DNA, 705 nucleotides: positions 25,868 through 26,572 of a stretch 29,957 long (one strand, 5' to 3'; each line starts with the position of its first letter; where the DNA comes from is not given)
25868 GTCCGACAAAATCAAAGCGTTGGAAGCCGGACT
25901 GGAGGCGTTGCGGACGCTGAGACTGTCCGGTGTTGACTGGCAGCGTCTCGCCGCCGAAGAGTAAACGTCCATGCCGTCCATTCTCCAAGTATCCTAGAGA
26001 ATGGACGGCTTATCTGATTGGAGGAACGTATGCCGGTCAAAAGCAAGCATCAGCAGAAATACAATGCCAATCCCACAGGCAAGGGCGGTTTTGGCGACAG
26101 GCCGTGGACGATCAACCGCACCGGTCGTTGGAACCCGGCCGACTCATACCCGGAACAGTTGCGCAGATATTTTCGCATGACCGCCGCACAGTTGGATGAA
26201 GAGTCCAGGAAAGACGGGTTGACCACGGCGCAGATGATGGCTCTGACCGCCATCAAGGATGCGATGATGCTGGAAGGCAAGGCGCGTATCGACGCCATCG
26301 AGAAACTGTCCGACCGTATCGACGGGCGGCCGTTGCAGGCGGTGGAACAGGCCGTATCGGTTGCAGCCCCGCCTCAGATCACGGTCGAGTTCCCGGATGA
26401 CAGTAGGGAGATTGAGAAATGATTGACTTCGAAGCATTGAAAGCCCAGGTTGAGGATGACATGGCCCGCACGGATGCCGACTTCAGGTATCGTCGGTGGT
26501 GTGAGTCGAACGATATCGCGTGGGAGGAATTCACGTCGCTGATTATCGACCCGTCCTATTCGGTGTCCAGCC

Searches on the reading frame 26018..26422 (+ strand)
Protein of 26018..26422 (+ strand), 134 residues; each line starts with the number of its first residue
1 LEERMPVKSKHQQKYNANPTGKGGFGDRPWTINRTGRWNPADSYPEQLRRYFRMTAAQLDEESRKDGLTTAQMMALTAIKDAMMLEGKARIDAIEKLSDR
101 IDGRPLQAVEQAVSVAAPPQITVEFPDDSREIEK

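Call 9: search_protein_families(library=pfam, proteins=[window:26018-26422:+], max_evalue=0.01)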
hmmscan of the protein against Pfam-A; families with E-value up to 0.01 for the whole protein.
window:26018-26422:+ (134 aa): 0 families

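Call 20: search_protein_families(library=phrogs, proteins=[window:26018-26422:+], max_evalue=0.01)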
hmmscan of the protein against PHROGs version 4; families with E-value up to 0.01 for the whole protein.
window:26018-26422:+ (134 aa): 0 families

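Call 39: search_protein_families(library=pfam, proteins=[window:26018-26422:+], max_evalue=5)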
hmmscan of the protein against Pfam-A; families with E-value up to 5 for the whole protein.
window:26018-26422:+ (134 aa): 0 families

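Call 83: search_solved_structures(query=window:26030-26419:+, max_evalue=10)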
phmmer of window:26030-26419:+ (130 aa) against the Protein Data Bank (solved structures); distinct sequences matched with E-value up to 10: 2.
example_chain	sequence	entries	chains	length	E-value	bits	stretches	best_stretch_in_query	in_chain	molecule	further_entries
8k8i_A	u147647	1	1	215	0.95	13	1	67-119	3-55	De novo design protein -N14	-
2eoo_A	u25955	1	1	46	1.3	12.6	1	16-51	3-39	Zinc finger protein 95 homolog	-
